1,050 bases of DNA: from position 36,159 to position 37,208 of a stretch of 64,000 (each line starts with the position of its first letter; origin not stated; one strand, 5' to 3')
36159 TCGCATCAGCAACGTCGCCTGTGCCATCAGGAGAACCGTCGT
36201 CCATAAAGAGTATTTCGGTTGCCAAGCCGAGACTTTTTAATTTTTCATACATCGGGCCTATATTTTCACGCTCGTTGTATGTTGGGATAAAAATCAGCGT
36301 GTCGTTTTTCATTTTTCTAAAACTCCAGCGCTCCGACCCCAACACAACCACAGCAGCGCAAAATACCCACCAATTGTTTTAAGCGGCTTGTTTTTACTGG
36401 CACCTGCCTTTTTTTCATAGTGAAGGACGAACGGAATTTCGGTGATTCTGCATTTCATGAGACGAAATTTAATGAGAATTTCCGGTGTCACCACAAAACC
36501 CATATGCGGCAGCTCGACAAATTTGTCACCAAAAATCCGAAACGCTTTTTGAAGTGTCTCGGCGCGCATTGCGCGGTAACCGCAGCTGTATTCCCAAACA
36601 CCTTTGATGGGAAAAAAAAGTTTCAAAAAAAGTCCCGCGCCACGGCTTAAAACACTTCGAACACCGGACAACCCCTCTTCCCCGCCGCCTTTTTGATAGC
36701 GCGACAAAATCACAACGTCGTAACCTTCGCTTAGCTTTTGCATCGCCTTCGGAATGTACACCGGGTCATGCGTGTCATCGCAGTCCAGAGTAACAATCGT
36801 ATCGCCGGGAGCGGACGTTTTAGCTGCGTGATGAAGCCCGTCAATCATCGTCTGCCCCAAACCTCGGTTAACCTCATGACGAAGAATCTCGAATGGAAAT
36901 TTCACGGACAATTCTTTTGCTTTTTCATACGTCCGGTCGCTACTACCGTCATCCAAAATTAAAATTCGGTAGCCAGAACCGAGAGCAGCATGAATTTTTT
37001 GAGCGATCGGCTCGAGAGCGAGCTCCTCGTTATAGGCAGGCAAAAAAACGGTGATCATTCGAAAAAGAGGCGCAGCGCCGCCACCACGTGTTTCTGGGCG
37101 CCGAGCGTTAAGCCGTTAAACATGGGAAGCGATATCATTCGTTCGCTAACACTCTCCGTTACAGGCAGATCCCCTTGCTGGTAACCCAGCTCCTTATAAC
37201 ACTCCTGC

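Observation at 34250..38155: C-methylated aminosugar module: DegT aminotransferase, two DPM1-like GT2 enzymes and a TcaB9-like sugar C-methyltransferase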

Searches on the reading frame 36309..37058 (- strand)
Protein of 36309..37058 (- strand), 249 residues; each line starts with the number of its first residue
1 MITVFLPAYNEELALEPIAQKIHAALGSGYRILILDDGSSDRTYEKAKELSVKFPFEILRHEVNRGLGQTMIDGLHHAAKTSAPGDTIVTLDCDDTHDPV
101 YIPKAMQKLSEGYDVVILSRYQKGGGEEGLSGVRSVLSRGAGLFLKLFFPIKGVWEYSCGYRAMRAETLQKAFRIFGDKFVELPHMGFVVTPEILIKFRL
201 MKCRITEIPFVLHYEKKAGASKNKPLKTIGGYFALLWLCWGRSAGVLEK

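Call 3: search_protein_families(library=pfam, proteins=[window:36309-37058:-], max_evalue=0.01)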
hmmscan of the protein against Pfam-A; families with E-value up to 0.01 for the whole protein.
window:36309-37058:- (249 aa): 3 families
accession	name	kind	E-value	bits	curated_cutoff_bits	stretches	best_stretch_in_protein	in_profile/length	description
PF00535.33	Glycos_transf_2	-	1.1e-22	81.2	23.3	1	3-168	1-163/168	Glycosyl transferase family 2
PF13641.12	Glyco_tranf_2_3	-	0.0016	19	27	1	2-116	3-119/230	Glycosyltransferase like family 2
PF13704.12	Glyco_tranf_2_4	-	0.0025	18.7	27.5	1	10-95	2-82/98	Glycosyl transferase family 2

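Call 4: search_protein_families(library=ncbifam, proteins=[window:36309-37058:-], max_evalue=0.01)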
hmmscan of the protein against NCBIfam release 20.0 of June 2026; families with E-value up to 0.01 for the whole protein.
window:36309-37058:- (249 aa): 14 families
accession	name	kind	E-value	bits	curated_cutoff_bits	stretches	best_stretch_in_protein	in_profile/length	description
NF007986.1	PRK10714.1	equivalog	1.5e-13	50.5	529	1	2-229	8-216/316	undecaprenyl-phosphate 4-deoxy-4-formamido-L-arabinose transferase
NF047588.1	GlcsyltransPgfSStrep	equivalog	1.6e-13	50.5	500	1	2-125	3-126/308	glycosyltransferase PgfS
TIGR04182.1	glyco_TIGR04182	equivalog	7.6e-12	45.2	325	1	2-227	2-205/293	S-layer glycoprotein N-glycosyltransferase AglJ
NF041391.1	DPhHxTase_Halo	equivalog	8.8e-12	44.5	375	1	8-125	3-109/213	dolichyl-phosphate hexose transferase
NF058614.1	PPMAGASynPpgS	equivalog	1.5e-09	37.6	370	1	4-126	4-119/226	polyprenyl-phospho-N-acetylgalactosaminyl synthase PpgS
TIGR03937.1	PgaC_IcaA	equivalog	4.2e-08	32.5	422.3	1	1-98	46-139/407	poly-beta-1,6-N-acetyl-D-glucosamine synthase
TIGR04283.1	glyco_like_mftF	equivalog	7.9e-06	25.6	182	1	2-79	1-72/221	TIGR04283 family arsenosugar biosynthesis glycosyltransferase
NF007482.0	PRK10073.1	equivalog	1.2e-05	24.5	423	1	2-106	8-107/334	glycosyltransferase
NF041875.1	EPS_EpsD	equivalog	1.8e-05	24.3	370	1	5-120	4-115/325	exopolysaccharide biosynthesis glycosyltransferase EpsD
NF010496.0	PRK13915.1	equivalog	1.8e-05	24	262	1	2-104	33-137/307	glucosyl-3-phosphoglycerate synthase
NF053739.1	GlytfEpsEBac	equivalog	0.00016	20.8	450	1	4-134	5-132/265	glycosyltransferase EpsE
NF050050.1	ProtGlycPglI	equivalog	0.00054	19.4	500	1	2-117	4-116/306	GalNAc(5)-diNAcBac-PP-undecaprenol beta-1,3-glucosyltransferase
TIGR03965.1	mycofact_glyco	equivalog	0.0014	17.6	280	1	2-79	76-154/467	mycofactocin biosynthesis glycosyltransferase MftF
NF008558.0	PRK11498.1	equivalog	0.0099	13.8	992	0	2-95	275-363/872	UDP-forming cellulose synthase catalytic subunit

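Call 21: search_solved_structures(query=window:36309-37058:-, max_evalue=0.00001)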
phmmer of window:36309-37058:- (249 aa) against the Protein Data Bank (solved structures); distinct sequences matched with E-value up to 0.00001: 4.
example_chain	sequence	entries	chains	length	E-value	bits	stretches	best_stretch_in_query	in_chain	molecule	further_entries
5mlz_A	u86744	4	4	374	6.1e-31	111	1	2-233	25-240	Dolichol monophosphate mannose synthase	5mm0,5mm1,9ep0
9bhc_C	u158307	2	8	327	2.2e-13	53.5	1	2-175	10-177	Undecaprenyl-phosphate 4-deoxy-4-formamido-L-arabinose transferase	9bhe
8vxh_A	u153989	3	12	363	3e-13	53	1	2-175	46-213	Undecaprenyl-phosphate 4-deoxy-4-formamido-L-arabinose transferase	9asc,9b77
9hwj_A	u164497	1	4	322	5e-13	52.3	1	2-123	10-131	Undecaprenyl-phosphate 4-deoxy-4-formamido-L-arabinose transferase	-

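Call 31: find_homologous_proteins(query=window:36309-37058:-, max_evalue=1e-20)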
Query window:36309-37058:- (249 aa): 1141 proteins with E <= 1e-20 among 2041 candidates; the best 120 are listed.
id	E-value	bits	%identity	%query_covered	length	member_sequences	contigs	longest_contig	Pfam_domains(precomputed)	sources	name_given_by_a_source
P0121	2.9e-165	566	100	100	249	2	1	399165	PF00535.33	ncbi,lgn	-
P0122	1.2e-109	384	69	97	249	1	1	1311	PF13641.13,PF00535.33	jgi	jgi:dolichol-phosphate mannosyltransferase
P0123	6.3e-108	378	68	99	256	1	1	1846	PF00535.33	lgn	-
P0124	1.8e-107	377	67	97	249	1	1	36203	PF00535.33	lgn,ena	-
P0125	1.1e-106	374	68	97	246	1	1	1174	PF13641.13,PF00535.33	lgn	-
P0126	1.5e-106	374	68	97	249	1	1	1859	PF00535.33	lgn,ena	-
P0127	2.1e-106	373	66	97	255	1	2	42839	PF13641.13,PF00535.33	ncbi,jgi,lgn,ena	-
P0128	3.3e-106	372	68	97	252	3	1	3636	PF13641.13,PF00535.33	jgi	jgi:dolichol-phosphate mannosyltransferase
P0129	4.0e-106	372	66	100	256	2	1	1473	PF13641.13,PF00535.33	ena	-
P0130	1.1e-105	371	66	98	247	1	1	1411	PF00535.33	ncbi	-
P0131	1.8e-105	370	69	97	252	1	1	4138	PF13641.13,PF00535.33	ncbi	ncbi:MAG: glycosyltransferase family 2 protein [Candidatus Omnitrophota bacterium]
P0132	4.7e-105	369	66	99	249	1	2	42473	PF00535.33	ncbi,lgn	-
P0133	1.5e-104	367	67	97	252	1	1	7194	PF00535.33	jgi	jgi:dolichol-phosphate mannosyltransferase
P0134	1.5e-104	367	65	98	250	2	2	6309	PF00535.33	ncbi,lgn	-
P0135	3.0e-104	366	65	98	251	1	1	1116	PF00535.33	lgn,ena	-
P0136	3.6e-104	366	68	97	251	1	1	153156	PF13641.13,PF00535.33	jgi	jgi:dolichol-phosphate mannosyltransferase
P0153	3.5e-101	356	65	98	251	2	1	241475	PF00535.33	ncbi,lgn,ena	-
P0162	2.0e-100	353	64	97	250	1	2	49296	PF13641.13,PF00535.33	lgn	-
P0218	7.6e-91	322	62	98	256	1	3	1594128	PF00535.33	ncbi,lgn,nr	ncbi:MAG: Undecaprenyl-phosphate 4-deoxy-4-formamido-L-arabinose transferase [Candidatus Omnitrophic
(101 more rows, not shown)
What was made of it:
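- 36309..37058 (-): GT2a: DPMS/DPM1-like GT2 without transmembrane helices. Part of the conserved backbone unit with DegT1. 57-69% identical orthologues; every source name among the listed hits is Omnitrophota/Omnitrophica (call 31).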

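Call 32: find_encoding_contigs(protein=P0218, flank=8000, max_places=1)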
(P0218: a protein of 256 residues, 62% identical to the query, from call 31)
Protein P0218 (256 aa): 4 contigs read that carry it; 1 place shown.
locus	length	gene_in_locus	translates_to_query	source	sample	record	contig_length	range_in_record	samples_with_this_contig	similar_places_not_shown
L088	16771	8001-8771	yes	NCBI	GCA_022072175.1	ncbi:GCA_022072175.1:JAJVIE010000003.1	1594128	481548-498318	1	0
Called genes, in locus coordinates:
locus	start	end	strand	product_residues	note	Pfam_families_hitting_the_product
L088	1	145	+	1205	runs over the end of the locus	PF02463:SMC_N, PF13175:AAA_15, PF13304:AAA_21 (faint), PF13476:AAA_23, PF13555:AAA_29 (weak), PF06470:SMC_hinge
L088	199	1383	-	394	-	PF01590:GAF, PF13185:GAF_2, PF13492:GAF_3, PF00990:GGDEF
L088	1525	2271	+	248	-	PF01209:Ubie_methyltran, PF13489:Methyltransf_23 (weak), PF01135:PCMT (weak), PF01728:FtsJ (faint), PF13847:Methyltransf_31, PF08241:Methyltransf_11, PF08242:Methyltransf_12, PF13649:Methyltransf_25, +1 more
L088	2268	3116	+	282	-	PF01040:UbiA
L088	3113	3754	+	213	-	PF02441:Flavoprotein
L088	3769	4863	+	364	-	PF04055:Radical_SAM, PF19288:CofH_C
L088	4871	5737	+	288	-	PF02621:VitK2_biosynth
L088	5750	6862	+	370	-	PF04055:Radical_SAM, PF19288:CofH_C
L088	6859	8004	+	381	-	PF01041:DegT_DnrJ_EryC1, PF01212:Beta_elim_lyase (faint), PF01053:Cys_Met_Meta_PP (weak)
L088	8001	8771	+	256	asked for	PF00535:Glycos_transf_2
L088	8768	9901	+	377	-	PF01583:APS_kinase, PF08433:KTI12 (weak), PF13238:AAA_18 (weak), PF13671:AAA_33, PF13328:HD_4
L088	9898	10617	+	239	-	PF00535:Glycos_transf_2, PF10111:Glyco_tranf_2_2 (weak), PF13641:Glyco_tranf_2_3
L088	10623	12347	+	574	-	PF13231:PMT_2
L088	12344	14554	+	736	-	PF09586:YfhO (faint)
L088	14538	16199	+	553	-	PF13231:PMT_2 (weak)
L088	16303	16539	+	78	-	PF12728:HTH_17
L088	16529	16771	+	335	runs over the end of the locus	PF00106:adh_short (weak), PF01073:3Beta_HSD, PF01370:Epimerase, PF02719:Polysacc_synt_2, PF04321:RmlD_sub_bind, PF07993:NAD_binding_4, PF13460:NAD_binding_10, PF16363:GDP_Man_Dehyd, +1 more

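Call 33: find_encoding_contigs(protein=P0153, flank=8000, max_places=1)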
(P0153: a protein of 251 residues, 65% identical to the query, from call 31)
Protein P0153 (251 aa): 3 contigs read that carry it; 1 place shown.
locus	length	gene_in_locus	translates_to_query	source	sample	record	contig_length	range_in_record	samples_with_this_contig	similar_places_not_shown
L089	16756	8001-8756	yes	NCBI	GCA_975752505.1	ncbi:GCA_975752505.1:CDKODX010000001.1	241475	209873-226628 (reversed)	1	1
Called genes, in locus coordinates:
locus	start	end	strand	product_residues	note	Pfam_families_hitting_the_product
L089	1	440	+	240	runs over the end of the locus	PF01209:Ubie_methyltran, PF05175:MTS (weak), PF13489:Methyltransf_23, PF02353:CMAS (weak), PF08241:Methyltransf_11, PF08242:Methyltransf_12, PF13649:Methyltransf_25, PF13847:Methyltransf_31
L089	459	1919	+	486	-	PF20695:UbiD_N, PF01977:UbiD, PF20696:UbiD_C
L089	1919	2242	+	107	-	PF01740:STAS, PF13466:STAS_2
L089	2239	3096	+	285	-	PF01040:UbiA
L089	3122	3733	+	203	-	PF02441:Flavoprotein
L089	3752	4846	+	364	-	PF04055:Radical_SAM, PF19288:CofH_C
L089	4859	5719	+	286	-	PF02621:VitK2_biosynth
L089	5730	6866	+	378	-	PF04055:Radical_SAM, PF19288:CofH_C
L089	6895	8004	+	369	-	PF01041:DegT_DnrJ_EryC1, PF01053:Cys_Met_Meta_PP (weak)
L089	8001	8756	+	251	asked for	PF00535:Glycos_transf_2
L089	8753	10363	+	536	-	PF13231:PMT_2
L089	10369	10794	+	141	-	PF05523:FdtA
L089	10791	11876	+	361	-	PF01041:DegT_DnrJ_EryC1, PF00266:Aminotran_5 (weak), PF01053:Cys_Met_Meta_PP (weak), PF01212:Beta_elim_lyase (weak)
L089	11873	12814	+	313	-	PF00535:Glycos_transf_2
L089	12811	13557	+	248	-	PF13489:Methyltransf_23, PF07021:MetW (weak), PF13847:Methyltransf_31, PF08241:Methyltransf_11, PF08242:Methyltransf_12, PF13649:Methyltransf_25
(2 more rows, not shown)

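Call 34: find_encoding_contigs(protein=P0136, flank=8000, max_places=1)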
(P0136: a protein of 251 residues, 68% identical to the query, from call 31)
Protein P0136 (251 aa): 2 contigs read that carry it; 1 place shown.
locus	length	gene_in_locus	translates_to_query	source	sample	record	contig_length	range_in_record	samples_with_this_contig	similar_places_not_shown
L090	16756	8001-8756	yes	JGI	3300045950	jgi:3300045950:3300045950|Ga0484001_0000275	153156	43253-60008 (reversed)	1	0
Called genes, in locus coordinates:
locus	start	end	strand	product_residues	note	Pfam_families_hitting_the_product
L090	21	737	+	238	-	PF01209:Ubie_methyltran, PF13489:Methyltransf_23, PF01135:PCMT (weak), PF02353:CMAS, PF13847:Methyltransf_31, PF08241:Methyltransf_11, PF08242:Methyltransf_12, PF13649:Methyltransf_25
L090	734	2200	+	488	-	PF20695:UbiD_N, PF01977:UbiD, PF20696:UbiD_C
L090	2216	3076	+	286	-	PF01040:UbiA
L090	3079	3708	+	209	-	PF02441:Flavoprotein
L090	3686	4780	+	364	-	PF04055:Radical_SAM, PF19288:CofH_C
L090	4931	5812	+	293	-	PF02621:VitK2_biosynth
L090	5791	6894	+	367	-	PF04055:Radical_SAM, PF19288:CofH_C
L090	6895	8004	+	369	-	PF01041:DegT_DnrJ_EryC1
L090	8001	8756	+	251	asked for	PF00535:Glycos_transf_2, PF13641:Glyco_tranf_2_3 (weak)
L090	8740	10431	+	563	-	PF13231:PMT_2 (weak)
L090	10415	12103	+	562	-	PF13231:PMT_2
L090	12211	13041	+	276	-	PF07934:OGG_N, PF00730:HhH-GPD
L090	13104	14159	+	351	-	PF02661:Fic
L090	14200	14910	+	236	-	PF13489:Methyltransf_23, PF07021:MetW, PF13649:Methyltransf_25, PF13847:Methyltransf_31, PF08241:Methyltransf_11, PF08242:Methyltransf_12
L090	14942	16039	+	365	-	PF01583:APS_kinase, PF13238:AAA_18 (faint), PF13671:AAA_33 (weak), PF01966:HD (faint), PF13328:HD_4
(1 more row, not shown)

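Call 35: find_encoding_contigs(protein=P0162, flank=8000, max_places=1)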
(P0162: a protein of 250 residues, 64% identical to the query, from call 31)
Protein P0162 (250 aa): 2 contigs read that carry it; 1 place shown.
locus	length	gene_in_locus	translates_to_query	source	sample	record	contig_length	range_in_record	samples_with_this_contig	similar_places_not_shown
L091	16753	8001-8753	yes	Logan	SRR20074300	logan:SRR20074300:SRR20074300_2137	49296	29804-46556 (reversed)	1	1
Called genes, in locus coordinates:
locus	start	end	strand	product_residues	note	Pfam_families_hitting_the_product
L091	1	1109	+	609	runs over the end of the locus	PF02543:Carbam_trans_N, PF16861:Carbam_trans_C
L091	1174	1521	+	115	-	PF19588:SxtJ (faint)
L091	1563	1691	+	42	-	PF19451:DUF5989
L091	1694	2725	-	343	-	PF01209:Ubie_methyltran (weak), PF13489:Methyltransf_23, PF08241:Methyltransf_11, PF08242:Methyltransf_12, PF13649:Methyltransf_25, PF13847:Methyltransf_31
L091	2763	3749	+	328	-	PF13472:Lipase_GDSL_2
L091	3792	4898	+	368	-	PF04055:Radical_SAM, PF19288:CofH_C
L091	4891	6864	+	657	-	PF02621:VitK2_biosynth, PF04055:Radical_SAM, PF19288:CofH_C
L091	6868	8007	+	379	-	PF01041:DegT_DnrJ_EryC1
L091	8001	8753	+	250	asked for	PF00535:Glycos_transf_2, PF13641:Glyco_tranf_2_3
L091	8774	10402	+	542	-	PF13231:PMT_2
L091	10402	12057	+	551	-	PF13231:PMT_2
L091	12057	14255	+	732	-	PF09586:YfhO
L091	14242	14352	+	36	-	-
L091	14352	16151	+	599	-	PF26626:DUF8201 (faint), PF02366:PMT, PF13231:PMT_2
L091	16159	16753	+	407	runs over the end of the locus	PF13472:Lipase_GDSL_2 (faint), PF16822:ALGX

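Call 59: search_solved_structures(query=window:36309-37058:-, max_evalue=1e-20, show_alignments=1)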
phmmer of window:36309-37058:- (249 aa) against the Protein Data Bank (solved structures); distinct sequences matched with E-value up to 1e-20: 1.
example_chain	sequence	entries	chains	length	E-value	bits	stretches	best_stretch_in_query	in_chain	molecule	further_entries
5mlz_A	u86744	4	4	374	6.1e-31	111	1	2-233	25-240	Dolichol monophosphate mannose synthase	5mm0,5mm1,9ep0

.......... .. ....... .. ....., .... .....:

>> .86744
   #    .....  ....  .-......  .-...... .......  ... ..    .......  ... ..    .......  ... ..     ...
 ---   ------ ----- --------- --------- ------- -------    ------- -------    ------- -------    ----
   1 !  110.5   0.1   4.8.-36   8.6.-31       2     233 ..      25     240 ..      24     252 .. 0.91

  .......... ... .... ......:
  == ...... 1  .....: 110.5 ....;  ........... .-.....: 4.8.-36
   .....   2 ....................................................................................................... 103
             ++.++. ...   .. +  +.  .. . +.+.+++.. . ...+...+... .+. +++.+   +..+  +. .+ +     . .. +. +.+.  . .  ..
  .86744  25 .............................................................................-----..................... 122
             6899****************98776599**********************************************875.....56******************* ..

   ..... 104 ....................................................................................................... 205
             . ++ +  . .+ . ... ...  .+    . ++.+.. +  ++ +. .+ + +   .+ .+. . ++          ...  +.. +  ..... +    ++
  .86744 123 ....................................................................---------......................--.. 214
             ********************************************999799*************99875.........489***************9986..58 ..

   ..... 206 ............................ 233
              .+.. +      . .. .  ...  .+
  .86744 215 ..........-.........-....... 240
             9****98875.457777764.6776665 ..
